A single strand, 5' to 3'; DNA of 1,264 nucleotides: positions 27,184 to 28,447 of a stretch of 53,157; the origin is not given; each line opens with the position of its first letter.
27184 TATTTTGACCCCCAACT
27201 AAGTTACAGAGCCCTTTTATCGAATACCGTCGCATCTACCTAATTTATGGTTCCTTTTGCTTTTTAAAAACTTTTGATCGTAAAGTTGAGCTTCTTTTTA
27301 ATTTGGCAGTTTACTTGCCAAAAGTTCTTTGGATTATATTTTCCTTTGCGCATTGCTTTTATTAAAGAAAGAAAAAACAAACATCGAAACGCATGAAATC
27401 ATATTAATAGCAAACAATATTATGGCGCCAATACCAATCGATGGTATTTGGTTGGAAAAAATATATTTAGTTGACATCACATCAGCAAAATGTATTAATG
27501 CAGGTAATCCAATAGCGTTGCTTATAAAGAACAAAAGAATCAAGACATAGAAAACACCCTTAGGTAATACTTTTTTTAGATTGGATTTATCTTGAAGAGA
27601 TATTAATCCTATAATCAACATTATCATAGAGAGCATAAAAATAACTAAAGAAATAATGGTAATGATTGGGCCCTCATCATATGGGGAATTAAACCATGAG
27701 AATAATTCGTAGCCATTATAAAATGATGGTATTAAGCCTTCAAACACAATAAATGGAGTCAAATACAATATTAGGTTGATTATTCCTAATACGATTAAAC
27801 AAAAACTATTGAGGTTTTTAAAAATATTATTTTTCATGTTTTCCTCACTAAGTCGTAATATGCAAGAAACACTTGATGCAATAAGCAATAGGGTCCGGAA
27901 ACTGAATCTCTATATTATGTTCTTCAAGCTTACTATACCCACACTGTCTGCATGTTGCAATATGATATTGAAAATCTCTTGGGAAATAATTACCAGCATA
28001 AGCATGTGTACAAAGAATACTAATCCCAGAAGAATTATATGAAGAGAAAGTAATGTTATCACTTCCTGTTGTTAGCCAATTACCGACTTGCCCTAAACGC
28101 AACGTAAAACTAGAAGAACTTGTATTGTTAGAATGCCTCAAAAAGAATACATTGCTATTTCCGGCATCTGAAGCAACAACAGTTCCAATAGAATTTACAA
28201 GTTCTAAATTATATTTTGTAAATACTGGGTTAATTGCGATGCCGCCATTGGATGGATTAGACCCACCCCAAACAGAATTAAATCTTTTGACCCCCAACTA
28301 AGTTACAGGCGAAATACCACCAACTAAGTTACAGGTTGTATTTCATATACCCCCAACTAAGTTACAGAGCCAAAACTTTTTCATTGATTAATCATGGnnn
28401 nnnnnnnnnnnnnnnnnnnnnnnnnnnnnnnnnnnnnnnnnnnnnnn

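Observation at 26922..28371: Seven copies of an 18-28-bp repeat in both orientations bracket an AT-rich two-ORF module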

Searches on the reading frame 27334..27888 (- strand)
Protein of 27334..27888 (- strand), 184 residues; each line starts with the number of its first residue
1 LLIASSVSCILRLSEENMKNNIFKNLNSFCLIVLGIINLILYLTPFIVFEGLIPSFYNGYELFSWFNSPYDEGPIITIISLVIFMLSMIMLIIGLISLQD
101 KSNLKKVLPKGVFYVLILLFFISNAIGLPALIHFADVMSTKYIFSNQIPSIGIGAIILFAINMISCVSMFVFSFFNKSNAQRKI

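Call 5: search_protein_families(library=pfam, proteins=[window:27334-27888:-], max_evalue=0.01)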
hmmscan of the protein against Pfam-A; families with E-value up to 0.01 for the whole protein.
window:27334-27888:- (184 aa): 0 families

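Call 7: search_protein_families(library=ncbifam, proteins=[window:27334-27888:-], max_evalue=1)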
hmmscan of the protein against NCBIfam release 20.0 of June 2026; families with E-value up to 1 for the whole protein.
window:27334-27888:- (184 aa): 3 families
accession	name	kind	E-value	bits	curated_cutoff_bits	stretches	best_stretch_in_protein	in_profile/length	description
TIGR04370.1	glyco_rpt_poly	subfamily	8.9e-06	24.9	40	1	37-183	10-167/396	oligosaccharide repeat unit polymerase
NF005624.0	PRK07375.2-3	equivalog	0.0036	17.5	95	1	78-166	2-89/105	cation:proton antiporter subunit C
NF005621.0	PRK07375.1-6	equivalog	0.019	14.8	126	1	80-125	7-53/120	putative monovalent cation/H+ antiporter subunit C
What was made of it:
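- On Tn7/Mu-like multi-site-ended DDE transposons: None in the insert (calls 5, 7).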

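Call 25: find_encoding_contigs(protein=window:27334-27837:-, flank=6000, max_places=10)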
Protein window:27334-27837:- (167 aa): 2 contigs read that carry it; 2 places shown.
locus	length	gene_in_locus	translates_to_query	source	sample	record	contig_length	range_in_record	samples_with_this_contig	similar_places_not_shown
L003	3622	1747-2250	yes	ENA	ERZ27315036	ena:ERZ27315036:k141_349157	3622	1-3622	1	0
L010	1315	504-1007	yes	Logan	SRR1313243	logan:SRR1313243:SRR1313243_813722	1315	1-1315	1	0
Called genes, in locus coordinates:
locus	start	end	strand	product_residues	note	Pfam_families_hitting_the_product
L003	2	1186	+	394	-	?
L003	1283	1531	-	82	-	-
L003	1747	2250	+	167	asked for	-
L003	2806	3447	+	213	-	PF01596:Methyltransf_3, PF01135:PCMT (weak), PF13578:Methyltransf_24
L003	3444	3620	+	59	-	?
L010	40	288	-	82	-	-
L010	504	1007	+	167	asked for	-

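Call 90: search_protein_families(library=padloc, proteins=[window:27334-27837:-], max_evalue=0.01)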
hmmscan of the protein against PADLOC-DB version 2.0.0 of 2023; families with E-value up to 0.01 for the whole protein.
window:27334-27837:- (167 aa): 0 families

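Call 91: search_protein_families(library=phrogs, proteins=[window:27334-27837:-], max_evalue=0.01)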
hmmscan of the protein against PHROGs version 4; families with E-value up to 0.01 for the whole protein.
window:27334-27837:- (167 aa): 0 families
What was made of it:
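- Tried and rejected: Pfam, NCBIfam, PADLOC and PHROGs on the two ORFs gave nothing useful (calls 5, 7, 90, 91).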

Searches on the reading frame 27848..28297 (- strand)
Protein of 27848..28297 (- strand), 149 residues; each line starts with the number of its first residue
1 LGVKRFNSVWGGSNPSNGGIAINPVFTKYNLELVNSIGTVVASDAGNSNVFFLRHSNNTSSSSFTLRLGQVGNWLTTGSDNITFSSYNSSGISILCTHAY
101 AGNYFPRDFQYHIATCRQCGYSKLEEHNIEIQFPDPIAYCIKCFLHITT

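Call 5: search_protein_families(library=pfam, proteins=[window:27848-28297:-], max_evalue=0.01)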
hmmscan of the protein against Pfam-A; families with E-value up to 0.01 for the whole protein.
window:27848-28297:- (149 aa): 0 families

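Call 7: search_protein_families(library=ncbifam, proteins=[window:27848-28297:-], max_evalue=1)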
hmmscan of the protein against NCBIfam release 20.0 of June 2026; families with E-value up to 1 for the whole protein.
window:27848-28297:- (149 aa): 0 families

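Call 17: find_homologous_proteins(query=window:27848-28297:-, max_evalue=0.01)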
Query window:27848-28297:-: 13 candidates shared short words with the query, none scored E <= 0.01.
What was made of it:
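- Tried and rejected: The word-indexed protein search on ORF149 found nothing (call 17).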

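Call 40: search_protein_representatives(protein=window:27848-28297:-)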
Query: 149 residues. Proteins with E-value up to 0.001 (for the whole library): 7; up to 1e-10: 4; up to 1e-30: 0. The best 7 are listed.
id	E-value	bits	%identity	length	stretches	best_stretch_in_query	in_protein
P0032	6.1e-29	117.0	47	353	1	5-145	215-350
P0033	1.6e-25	105.9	47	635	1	5-144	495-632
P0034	2.6e-20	89.0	39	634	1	12-144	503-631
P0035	1.4e-14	70.3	69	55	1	104-148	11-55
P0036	1.7e-09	53.8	37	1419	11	113-142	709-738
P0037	4.1e-06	42.9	25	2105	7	39-97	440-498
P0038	7.3e-04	35.6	34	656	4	97-143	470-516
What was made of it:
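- Tried and rejected: Only the exhaustive HMMER search revealed the S8 homology (call 40).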

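Call 43: search_protein_families(library=pfam, proteins=[P0032, P0033, P0034, P0036, P0037, P0038], max_evalue=0.01)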
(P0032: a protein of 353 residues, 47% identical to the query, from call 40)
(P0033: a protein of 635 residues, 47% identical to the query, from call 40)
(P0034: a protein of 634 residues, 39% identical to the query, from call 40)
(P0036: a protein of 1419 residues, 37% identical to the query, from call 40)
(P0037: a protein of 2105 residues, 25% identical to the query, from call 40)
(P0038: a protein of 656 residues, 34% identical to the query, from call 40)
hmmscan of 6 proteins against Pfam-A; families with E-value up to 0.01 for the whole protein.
P0032 (353 aa): 1 family
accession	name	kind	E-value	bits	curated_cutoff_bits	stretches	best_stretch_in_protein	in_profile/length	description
PF00082.27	Peptidase_S8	-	1.3e-16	61.2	21.8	1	6-152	122-277/288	Subtilase family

P0033 (635 aa): 1 family
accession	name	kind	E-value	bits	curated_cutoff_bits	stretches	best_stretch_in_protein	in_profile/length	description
PF00082.27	Peptidase_S8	-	3.4e-30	105.8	21.8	1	209-428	19-273/288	Subtilase family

P0034 (634 aa): 1 family
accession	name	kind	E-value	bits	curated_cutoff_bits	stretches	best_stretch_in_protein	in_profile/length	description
PF00082.27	Peptidase_S8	-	1.1e-25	90.9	21.8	1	267-431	93-275/288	Subtilase family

P0036 (1419 aa): 2 families
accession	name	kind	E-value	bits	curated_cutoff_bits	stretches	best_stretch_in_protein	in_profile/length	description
PF12400.13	STIMATE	-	7.9e-28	97.8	22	1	1246-1364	4-124/124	STIMATE family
PF18466.6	GluRS_N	-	8.7e-08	32.9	26.7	0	105-122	26-43/55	Glutamate--tRNA ligase N-terminal domain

P0037 (2105 aa): 20 families
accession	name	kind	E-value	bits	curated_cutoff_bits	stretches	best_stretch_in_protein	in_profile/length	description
PF19077.6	Big_13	-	1.1e-79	263.9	27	10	122-197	22-101/102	Bacterial Ig-like domain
PF09136.16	Glucodextran_B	-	3.5e-52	174.7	27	5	637-720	1-82/83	Glucodextranase, domain B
PF17957.7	Big_7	-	3.8e-31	108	24.1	0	463-527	1-70/70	Bacterial Ig domain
PF07495.19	Y_Y_Y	-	3.6e-27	94.5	26.6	0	1467-1502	26-61/65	Y_Y_Y domain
PF00722.28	Glyco_hydro_16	-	1.1e-20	74.3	22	1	1915-2081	6-155/175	Glycosyl hydrolases family 16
PF22352.2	K319L-like_PKD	-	2.3e-20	72.8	27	0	944-980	48-84/84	K319L-like, PKD domain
PF16370.11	MetallophosC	-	3.6e-14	53.6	29.7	0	971-1058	72-166/168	C terminal of Calcineurin-like phosphoesterase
PF13750.12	Big_3_3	-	1.3e-13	51.3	27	0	78-137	10-68/157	Bacterial Ig-like domain (group 3)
PF24421.1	Ig_J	-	1e-12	48.5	29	0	1559-1586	71-99/104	Tip attachment protein J, Ig-like domain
PF03935.22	SKN1_KRE6_Sbg1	-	5.4e-09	35.4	30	1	1873-1984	114-222/501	Beta-glucan synthesis-associated protein SKN1/KRE6/Sbg1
PF20164.4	GspA_SrpA_N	-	4.9e-06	27.4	27.4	0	1820-1849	83-112/117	GspA/SrpA SigLec-like domain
PF22820.2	TcaA_3rd_4th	-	8e-06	26.1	27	0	515-547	33-65/73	TcaA protein 3rd/4th domain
PF21920.2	Ski7_3rd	-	8.8e-06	26.4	27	0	1291-1337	22-68/98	Ski7 III domain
PF16403.11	Bact_surface_Ig-like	-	2.9e-05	24.5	27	0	1480-1503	48-71/71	Bacterial surface protein, Ig-like domain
PF01060.29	TTR-52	-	3.7e-05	24.7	24.9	0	437-468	29-60/79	Transthyretin-like family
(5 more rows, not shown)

P0038 (656 aa): 3 families
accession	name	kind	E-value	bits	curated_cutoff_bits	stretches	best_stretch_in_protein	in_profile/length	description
PF00082.27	Peptidase_S8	-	9.8e-40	137.1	21.8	1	190-416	2-273/288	Subtilase family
PF12773.13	DZR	-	0.00048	20.7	27.3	0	455-498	9-36/45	Double zinc ribbon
PF24292.1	DUF7479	-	0.00053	20.5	27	0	458-494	2-38/60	Domain of unknown function (DUF7479)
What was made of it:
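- Checked: The '149-aa ORF' is a startless C-terminal fragment of an S8 peptidase gene (calls 40, 43).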

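Call 47: find_homologous_proteins(query=P0033, max_evalue=1e-10)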
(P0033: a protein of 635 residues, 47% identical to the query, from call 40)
Query P0033 (635 aa): 39 proteins with E <= 1e-10 among 8000 candidates.
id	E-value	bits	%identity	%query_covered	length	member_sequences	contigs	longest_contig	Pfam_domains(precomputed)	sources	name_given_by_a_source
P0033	0.0e+0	1438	100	100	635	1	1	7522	PF00082.28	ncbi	-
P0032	4.4e-86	308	50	55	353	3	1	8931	PF00082.28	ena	-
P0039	5.4e-74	268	35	87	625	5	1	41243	PF00082.28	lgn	-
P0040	9.6e-73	264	34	87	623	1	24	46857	PF00082.28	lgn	-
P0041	1.2e-72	264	33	86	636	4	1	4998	PF00082.28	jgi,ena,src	-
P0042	5.9e-68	248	34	87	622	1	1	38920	PF00082.28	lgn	-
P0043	6.6e-62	228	32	87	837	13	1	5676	PF00082.28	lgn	-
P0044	2.7e-61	226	34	83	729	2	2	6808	PF00082.28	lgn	-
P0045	2.2e-60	223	31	76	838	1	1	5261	PF00082.28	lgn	-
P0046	6.4e-59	218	34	82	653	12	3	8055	PF00082.28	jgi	jgi:subtilisin family serine protease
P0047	4.6e-58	216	32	81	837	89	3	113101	PF00082.28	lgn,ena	-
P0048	2.2e-56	210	33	85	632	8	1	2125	PF00082.28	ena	-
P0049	1.8e-55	207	32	77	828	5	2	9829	PF00082.28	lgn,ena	-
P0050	1.0e-54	205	33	74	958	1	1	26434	PF00082.28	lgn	-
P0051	6.8e-54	202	34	71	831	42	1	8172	PF00082.28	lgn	-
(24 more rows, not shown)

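Call 48: find_encoding_contigs(protein=P0033, flank=6000, max_places=3)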
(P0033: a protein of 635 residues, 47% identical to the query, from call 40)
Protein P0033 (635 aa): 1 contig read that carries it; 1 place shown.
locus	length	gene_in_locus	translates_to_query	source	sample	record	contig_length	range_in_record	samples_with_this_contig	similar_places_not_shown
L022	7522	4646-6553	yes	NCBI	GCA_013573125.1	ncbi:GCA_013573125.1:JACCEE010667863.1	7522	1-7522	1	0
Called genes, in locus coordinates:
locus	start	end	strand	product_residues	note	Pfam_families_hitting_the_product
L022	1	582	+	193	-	?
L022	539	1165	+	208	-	PF03193:RsgA_GTPase (faint), PF00009:GTP_EFTU (faint), PF00350:Dynamin_N (faint), PF01926:MMR_HSR1, PF02421:FeoB_N (faint)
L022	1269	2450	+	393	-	PF13306:LRR_5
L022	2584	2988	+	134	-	-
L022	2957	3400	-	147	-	-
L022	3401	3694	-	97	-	-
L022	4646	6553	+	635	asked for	PF00082:Peptidase_S8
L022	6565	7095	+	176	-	-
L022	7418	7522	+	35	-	?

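Call 49: find_encoding_contigs(protein=P0032, flank=8000, max_places=3)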
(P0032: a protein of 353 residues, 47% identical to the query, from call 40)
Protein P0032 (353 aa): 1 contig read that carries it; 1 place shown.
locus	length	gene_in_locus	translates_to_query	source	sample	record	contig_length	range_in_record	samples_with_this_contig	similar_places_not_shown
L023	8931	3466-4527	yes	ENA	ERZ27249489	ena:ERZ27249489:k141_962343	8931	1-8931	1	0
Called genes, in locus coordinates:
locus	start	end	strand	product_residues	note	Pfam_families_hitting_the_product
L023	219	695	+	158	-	-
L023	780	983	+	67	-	-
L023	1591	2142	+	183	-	PF04542:Sigma70_r2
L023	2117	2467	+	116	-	-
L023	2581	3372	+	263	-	-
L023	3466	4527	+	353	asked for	PF00082:Peptidase_S8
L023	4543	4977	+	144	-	-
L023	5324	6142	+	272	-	-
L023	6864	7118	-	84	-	PF21645:FakA-like_M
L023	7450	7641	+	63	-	PF02001:DUF134 (weak)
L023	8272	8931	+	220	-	?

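Call 69: find_encoding_contigs(protein=P0035, flank=6000, max_places=5)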
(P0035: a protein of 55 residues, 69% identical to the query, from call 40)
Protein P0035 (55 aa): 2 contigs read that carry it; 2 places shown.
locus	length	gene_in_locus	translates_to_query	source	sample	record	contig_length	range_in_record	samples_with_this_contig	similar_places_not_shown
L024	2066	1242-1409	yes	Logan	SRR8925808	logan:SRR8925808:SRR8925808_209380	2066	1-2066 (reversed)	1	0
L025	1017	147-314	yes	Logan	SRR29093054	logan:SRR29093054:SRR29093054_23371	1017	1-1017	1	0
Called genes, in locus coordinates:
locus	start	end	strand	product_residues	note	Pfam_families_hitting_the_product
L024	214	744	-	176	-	-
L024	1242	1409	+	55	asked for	-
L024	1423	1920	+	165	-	-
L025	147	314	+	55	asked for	-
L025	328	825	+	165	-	-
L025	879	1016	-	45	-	?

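Call 90: search_protein_families(library=padloc, proteins=[window:27848-28297:-, P0033], max_evalue=0.01)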
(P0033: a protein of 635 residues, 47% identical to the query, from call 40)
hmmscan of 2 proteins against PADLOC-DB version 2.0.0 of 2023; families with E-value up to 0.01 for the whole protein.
window:27848-28297:- (149 aa): 0 families

P0033 (635 aa): 5 families
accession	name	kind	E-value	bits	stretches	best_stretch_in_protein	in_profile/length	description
PDLC03014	subtilase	-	3.6e-11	41.2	1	314-442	275-387/391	-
PDLC02197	IetS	-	1.9e-06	24.5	1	286-483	356-591/749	-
PDLC02199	IetS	-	0.00064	16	1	285-322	419-459/826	-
PDLC02201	IetS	-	0.0056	13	0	303-427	374-523/781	-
PDLC02202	IetS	-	0.0069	12.7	0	303-427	418-555/780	-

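Call 91: search_protein_families(library=phrogs, proteins=[window:27848-28297:-, P0033], max_evalue=0.01)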
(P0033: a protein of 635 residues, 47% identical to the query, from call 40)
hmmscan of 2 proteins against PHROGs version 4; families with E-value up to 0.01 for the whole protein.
window:27848-28297:- (149 aa): 0 families

P0033 (635 aa): 2 families
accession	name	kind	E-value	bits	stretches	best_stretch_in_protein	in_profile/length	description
phrog_3677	-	other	2.4e-20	73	1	201-458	604-857/1125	protease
phrog_3964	-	unknown function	9.4e-08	31.8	1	279-428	372-546/779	-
